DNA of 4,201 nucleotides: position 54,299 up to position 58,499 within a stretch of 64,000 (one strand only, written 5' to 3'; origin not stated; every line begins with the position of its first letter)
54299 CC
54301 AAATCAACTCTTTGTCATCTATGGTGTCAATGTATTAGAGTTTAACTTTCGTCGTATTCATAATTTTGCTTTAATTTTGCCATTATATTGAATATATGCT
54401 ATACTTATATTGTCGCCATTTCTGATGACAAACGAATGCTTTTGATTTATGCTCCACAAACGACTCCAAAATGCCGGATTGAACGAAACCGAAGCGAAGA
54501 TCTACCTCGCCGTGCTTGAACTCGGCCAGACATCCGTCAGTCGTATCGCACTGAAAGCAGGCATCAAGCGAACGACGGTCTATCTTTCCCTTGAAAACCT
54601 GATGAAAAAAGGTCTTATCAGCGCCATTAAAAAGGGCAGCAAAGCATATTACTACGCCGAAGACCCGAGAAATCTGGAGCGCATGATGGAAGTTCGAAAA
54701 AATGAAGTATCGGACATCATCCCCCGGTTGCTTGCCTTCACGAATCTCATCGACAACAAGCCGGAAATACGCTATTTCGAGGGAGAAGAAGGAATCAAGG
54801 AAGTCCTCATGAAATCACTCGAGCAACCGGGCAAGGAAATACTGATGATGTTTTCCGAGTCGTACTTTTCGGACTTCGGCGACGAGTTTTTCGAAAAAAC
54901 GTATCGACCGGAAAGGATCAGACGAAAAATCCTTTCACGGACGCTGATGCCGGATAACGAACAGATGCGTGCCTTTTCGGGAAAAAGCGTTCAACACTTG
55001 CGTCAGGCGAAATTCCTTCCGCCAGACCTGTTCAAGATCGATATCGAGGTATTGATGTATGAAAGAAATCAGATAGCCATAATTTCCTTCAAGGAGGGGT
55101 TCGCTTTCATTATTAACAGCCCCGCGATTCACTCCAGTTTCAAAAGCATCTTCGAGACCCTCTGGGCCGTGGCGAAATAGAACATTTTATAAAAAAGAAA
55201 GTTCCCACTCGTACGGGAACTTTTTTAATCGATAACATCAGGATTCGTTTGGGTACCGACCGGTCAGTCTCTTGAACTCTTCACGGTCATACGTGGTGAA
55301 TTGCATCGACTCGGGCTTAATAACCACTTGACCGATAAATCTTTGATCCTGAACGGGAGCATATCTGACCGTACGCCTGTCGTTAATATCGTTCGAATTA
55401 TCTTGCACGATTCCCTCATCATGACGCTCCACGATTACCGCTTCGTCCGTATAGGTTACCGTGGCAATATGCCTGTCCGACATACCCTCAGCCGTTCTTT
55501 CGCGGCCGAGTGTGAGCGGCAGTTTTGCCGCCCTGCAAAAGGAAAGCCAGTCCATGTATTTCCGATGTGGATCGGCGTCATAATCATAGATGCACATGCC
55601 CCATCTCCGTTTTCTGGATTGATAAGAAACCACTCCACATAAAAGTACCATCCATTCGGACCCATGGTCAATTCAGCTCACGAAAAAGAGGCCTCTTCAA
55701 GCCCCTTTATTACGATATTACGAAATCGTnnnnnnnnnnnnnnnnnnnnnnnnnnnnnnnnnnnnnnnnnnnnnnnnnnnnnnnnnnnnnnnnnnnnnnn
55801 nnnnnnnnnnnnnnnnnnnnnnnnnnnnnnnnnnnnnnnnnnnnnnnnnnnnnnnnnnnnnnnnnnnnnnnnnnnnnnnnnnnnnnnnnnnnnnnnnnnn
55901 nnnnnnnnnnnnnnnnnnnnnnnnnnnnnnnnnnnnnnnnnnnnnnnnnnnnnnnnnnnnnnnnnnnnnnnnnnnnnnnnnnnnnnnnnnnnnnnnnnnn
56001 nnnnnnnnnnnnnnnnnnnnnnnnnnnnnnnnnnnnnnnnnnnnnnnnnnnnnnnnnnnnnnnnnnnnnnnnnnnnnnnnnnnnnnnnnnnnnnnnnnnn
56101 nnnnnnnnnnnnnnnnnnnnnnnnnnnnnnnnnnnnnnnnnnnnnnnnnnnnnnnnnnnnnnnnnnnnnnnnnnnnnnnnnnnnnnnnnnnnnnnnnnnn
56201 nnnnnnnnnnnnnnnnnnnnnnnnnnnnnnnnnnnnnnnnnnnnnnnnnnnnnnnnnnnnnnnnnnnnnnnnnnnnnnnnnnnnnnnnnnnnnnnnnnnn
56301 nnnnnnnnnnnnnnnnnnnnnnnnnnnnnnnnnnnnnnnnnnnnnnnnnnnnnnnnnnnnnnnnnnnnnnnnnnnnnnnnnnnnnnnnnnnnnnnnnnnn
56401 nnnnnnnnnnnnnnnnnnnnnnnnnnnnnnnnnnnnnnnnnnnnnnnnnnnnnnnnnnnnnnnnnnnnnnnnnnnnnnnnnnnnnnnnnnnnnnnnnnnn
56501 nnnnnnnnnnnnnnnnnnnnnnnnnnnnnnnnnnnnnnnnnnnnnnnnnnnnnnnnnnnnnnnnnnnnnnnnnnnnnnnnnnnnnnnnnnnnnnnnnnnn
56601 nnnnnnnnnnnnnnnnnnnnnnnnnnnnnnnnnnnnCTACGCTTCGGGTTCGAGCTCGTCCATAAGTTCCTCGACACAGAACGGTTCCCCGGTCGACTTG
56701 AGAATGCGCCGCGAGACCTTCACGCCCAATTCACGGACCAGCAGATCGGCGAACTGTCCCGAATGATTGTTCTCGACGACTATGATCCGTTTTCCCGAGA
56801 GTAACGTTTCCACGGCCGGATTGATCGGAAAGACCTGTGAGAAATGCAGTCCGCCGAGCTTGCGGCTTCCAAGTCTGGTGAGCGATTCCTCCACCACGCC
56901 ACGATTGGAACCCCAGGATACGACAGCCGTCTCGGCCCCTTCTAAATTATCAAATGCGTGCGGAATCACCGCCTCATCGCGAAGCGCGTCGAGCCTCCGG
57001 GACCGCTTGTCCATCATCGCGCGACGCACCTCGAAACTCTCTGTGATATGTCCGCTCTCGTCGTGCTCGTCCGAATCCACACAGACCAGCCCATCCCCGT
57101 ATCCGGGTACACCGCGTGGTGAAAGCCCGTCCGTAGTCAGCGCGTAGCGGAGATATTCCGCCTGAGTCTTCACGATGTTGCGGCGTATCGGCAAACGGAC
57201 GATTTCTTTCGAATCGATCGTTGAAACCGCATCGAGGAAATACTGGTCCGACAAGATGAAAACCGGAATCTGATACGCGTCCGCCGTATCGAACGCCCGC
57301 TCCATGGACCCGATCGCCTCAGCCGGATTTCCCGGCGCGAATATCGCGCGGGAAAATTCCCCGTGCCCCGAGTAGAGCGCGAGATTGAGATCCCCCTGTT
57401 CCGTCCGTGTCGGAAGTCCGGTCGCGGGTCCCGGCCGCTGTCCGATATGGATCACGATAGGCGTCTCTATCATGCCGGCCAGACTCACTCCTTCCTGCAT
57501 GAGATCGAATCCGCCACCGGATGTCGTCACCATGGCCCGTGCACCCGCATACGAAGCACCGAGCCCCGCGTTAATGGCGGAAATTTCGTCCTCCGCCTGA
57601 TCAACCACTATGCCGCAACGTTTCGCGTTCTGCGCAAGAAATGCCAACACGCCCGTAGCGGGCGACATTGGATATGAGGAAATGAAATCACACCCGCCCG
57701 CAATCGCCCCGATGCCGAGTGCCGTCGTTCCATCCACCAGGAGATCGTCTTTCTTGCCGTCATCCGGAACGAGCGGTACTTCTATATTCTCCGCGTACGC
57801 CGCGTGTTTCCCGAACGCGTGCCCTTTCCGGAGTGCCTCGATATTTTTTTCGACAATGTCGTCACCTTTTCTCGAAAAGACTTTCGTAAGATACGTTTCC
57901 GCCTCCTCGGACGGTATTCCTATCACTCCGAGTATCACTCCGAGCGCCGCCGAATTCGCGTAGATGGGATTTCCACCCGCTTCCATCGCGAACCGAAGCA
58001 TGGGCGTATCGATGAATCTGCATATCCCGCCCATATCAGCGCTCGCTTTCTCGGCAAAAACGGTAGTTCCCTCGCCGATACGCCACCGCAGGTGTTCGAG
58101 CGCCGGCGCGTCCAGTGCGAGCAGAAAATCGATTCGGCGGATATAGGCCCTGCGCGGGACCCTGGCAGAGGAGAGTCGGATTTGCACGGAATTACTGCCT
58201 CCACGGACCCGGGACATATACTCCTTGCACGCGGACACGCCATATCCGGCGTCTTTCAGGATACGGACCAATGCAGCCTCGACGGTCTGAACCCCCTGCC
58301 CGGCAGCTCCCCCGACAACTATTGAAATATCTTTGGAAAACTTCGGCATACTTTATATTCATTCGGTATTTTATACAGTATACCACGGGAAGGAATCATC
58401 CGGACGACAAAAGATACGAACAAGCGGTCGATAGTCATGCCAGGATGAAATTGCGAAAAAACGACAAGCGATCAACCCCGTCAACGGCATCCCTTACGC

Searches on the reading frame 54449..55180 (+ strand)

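Call 48: search_protein_families(library=pfam, proteins=[window:54449-55180:+], max_evalue=0.001)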
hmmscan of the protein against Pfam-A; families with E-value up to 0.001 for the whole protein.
window:54449-55180:+ (243 aa): 3 families
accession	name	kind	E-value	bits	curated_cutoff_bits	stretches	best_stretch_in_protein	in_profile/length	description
PF01978.25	TrmB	-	6.6e-17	61.6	25.6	1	6-73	1-67/68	Sugar-specific transcriptional regulator TrmB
PF03965.22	Penicillinase_R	-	9.4e-06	26.4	22.6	1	13-74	3-68/115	Penicillinase repressor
PF24033.1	DUF7342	-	0.00067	20.1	31.6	1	28-86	18-77/150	Family of unknown function (DUF7342)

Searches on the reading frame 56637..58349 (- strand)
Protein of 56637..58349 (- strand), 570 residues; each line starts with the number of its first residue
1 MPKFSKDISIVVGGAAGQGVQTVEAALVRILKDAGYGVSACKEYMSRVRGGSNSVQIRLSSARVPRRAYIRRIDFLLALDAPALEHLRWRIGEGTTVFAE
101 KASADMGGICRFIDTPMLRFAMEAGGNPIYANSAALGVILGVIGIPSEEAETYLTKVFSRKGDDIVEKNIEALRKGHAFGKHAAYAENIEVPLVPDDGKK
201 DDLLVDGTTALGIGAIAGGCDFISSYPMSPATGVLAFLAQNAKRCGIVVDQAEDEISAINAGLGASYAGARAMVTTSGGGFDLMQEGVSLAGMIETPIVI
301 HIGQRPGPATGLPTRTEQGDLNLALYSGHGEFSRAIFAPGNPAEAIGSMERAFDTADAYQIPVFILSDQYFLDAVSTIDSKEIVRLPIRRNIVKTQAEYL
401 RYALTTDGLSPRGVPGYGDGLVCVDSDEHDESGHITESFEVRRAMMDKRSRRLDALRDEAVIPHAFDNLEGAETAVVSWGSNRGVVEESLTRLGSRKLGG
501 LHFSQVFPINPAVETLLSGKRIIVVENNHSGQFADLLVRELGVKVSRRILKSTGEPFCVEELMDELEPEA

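Call 48: search_protein_families(library=pfam, proteins=[window:56637-58349:-], max_evalue=0.001)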
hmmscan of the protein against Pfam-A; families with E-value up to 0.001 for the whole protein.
window:56637-58349:- (570 aa): 2 families
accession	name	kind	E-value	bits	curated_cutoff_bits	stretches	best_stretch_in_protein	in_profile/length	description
PF01855.24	POR_N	-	3e-52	178.1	27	1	214-447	2-230/231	Pyruvate flavodoxin/ferredoxin oxidoreductase, thiamine diP-bdg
PF01558.24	POR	-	4.8e-29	102.2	27.4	1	16-177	1-172/173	Pyruvate ferredoxin/flavodoxin oxidoreductase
